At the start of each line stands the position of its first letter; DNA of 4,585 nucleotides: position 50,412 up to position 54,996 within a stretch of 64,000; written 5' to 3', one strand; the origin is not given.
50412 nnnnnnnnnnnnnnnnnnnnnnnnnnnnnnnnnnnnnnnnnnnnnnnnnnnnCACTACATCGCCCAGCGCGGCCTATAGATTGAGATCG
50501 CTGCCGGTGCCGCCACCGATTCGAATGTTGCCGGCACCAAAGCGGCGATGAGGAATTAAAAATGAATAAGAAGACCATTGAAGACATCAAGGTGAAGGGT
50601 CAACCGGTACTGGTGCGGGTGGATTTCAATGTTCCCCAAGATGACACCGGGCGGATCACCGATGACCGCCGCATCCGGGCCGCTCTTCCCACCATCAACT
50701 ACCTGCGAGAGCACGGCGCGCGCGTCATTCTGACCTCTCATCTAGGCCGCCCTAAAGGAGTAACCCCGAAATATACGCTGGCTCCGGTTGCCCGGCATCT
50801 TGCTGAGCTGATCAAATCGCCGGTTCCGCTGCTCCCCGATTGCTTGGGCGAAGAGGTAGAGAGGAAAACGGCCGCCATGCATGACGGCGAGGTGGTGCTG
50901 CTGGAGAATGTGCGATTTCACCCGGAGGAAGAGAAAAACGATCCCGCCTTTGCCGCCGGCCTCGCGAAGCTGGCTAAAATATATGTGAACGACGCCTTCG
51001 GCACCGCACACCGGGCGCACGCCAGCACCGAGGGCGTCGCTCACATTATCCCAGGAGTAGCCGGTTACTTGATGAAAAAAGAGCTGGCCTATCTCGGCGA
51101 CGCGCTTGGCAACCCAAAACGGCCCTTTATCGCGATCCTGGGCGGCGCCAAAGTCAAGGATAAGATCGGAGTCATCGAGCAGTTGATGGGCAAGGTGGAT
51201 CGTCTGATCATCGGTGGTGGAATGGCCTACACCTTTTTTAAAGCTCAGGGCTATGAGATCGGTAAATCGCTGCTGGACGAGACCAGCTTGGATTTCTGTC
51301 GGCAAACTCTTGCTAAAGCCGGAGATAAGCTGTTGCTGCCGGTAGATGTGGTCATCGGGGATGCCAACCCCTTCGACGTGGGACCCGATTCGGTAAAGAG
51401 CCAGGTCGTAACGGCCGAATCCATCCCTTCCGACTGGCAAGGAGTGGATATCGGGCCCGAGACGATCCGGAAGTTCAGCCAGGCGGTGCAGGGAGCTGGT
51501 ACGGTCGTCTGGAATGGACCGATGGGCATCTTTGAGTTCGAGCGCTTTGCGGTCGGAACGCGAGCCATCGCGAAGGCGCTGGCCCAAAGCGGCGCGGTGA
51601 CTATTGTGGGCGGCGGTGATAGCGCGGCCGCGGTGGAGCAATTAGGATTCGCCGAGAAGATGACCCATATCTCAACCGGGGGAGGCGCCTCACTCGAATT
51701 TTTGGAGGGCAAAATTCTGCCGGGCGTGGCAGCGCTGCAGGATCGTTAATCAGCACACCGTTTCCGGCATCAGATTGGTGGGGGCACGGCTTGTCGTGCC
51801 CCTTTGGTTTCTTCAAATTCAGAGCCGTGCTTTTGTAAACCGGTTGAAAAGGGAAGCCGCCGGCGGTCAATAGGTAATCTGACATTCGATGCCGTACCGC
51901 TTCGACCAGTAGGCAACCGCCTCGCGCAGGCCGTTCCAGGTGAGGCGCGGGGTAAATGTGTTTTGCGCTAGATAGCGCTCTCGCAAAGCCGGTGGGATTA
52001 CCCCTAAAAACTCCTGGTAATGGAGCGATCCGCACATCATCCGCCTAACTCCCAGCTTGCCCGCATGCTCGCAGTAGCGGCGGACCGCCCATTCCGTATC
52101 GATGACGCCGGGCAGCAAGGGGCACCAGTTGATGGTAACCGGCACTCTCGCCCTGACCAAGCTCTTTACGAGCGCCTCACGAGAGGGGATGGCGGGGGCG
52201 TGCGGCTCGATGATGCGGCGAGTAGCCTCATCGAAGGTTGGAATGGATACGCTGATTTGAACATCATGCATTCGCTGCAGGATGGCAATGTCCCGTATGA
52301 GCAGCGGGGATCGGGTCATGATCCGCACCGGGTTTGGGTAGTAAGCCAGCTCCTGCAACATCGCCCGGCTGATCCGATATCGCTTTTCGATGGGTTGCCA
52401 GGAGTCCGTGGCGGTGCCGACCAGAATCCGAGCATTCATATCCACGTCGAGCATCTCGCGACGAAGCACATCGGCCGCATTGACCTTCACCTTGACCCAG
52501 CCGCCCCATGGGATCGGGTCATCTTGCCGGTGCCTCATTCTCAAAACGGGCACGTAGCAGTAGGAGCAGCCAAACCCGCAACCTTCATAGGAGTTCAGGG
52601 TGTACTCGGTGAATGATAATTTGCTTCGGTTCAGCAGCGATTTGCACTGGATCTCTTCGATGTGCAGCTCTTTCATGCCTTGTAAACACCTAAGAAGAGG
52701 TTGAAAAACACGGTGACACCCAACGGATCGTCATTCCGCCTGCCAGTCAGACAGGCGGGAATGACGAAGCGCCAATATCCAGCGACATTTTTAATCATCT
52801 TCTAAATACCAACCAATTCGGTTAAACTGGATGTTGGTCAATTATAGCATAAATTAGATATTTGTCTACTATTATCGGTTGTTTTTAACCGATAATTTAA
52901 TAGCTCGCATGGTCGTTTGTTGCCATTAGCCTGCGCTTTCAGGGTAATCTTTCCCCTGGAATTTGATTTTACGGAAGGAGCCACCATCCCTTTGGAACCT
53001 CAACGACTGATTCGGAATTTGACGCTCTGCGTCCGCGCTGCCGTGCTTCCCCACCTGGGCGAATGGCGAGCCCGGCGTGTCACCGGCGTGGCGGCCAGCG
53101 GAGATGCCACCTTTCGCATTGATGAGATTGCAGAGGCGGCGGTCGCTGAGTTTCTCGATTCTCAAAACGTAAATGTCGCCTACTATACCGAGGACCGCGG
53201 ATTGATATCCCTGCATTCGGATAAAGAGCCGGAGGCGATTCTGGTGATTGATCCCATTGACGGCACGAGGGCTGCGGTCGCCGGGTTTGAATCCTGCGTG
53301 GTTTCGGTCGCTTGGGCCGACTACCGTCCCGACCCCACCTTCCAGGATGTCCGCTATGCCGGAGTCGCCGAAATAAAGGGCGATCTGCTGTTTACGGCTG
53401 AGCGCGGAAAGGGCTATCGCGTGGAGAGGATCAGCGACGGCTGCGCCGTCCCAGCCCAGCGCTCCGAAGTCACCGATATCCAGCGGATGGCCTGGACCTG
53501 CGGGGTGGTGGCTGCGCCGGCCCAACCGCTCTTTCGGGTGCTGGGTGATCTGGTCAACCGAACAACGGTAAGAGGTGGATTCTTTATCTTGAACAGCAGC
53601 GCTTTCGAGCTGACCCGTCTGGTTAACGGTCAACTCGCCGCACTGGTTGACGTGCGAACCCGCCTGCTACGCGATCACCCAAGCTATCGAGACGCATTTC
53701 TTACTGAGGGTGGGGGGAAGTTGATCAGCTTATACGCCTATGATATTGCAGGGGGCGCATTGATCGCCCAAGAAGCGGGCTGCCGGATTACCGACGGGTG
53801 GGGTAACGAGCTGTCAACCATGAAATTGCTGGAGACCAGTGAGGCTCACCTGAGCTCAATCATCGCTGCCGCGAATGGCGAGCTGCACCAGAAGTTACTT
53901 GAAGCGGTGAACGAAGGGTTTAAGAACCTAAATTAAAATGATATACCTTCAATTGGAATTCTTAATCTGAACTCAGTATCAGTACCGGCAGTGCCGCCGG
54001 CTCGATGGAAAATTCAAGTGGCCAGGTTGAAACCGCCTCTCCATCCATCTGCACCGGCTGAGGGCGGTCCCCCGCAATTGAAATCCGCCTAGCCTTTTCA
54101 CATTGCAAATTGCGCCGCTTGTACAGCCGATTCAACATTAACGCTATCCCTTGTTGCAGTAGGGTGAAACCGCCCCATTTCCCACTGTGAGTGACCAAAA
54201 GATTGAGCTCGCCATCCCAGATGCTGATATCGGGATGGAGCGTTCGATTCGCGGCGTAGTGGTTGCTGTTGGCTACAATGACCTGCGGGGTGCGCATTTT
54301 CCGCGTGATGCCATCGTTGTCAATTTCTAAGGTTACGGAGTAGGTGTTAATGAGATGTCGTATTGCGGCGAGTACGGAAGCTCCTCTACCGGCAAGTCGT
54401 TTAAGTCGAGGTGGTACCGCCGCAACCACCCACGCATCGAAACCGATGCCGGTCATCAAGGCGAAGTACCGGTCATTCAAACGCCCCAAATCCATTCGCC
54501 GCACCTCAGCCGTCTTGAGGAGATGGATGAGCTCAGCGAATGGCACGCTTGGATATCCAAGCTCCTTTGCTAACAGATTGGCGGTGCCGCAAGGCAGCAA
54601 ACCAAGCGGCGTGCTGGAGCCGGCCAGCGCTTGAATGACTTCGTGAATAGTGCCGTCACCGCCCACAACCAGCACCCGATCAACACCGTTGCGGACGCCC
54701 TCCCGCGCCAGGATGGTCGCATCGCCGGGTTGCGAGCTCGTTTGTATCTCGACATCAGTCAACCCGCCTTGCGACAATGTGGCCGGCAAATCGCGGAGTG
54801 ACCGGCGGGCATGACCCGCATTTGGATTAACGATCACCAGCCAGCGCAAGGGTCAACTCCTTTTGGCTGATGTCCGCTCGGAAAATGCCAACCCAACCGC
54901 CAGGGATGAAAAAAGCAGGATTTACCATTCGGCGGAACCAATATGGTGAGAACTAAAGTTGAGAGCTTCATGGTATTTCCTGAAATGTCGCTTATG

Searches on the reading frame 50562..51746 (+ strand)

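Call 72: search_protein_families(library=pfam, proteins=[window:50562-51746:+], max_evalue=0.001)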
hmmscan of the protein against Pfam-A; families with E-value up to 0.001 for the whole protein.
window:50562-51746:+ (395 aa): 1 family
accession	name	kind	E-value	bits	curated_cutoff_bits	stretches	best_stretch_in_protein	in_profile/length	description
PF00162.24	PGK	-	1.4e-162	541.5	27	1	6-384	1-379/379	Phosphoglycerate kinase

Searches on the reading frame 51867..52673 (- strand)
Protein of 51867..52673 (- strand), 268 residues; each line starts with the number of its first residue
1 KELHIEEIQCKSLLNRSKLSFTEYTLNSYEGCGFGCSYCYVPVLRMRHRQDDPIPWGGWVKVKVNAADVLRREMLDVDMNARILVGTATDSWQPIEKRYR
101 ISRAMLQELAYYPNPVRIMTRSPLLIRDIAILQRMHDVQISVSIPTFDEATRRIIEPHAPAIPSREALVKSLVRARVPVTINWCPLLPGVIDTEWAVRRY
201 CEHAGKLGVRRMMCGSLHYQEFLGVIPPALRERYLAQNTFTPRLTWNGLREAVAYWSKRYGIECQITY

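Call 72: search_protein_families(library=pfam, proteins=[window:51867-52673:-], max_evalue=0.001)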
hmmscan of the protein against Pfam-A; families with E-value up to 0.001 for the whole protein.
window:51867-52673:- (268 aa): 1 family
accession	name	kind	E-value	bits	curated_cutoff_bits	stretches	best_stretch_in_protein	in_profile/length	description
PF04055.27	Radical_SAM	-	3.8e-09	37.4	29.5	1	27-194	2-158/166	Radical SAM superfamily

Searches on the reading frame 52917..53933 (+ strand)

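Call 72: search_protein_families(library=pfam, proteins=[window:52917-53933:+], max_evalue=0.001)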
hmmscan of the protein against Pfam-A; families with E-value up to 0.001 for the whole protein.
window:52917-53933:+ (339 aa): 1 family
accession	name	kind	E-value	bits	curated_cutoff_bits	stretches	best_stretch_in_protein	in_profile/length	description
PF00459.30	Inositol_P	-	1.7e-15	57.7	27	1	61-333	38-268/271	Inositol monophosphatase family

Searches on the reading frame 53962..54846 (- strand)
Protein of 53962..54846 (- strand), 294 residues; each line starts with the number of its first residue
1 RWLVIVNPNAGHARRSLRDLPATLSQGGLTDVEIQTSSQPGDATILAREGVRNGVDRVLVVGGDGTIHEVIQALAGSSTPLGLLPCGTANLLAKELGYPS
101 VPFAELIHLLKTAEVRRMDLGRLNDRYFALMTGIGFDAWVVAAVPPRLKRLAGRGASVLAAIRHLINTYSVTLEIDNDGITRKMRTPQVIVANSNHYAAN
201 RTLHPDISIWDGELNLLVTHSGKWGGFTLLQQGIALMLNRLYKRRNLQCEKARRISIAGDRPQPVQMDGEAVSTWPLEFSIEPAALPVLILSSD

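Call 72: search_protein_families(library=pfam, proteins=[window:53962-54846:-], max_evalue=0.001)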
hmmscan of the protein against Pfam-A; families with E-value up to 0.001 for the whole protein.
window:53962-54846:- (294 aa): 3 families
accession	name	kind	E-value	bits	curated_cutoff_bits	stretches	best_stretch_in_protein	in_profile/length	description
PF00781.29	DAGK_cat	-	3.1e-28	98.3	23.6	1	1-122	1-124/125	Diacylglycerol kinase catalytic domain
PF19279.4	YegS_C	-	5.5e-16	59.1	27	1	134-289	5-157/158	YegS C-terminal NAD kinase beta sandwich-like domain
PF01513.26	NAD_kinase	-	5.6e-05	23.9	25.5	1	42-93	60-111/130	ATP-NAD kinase N-terminal domain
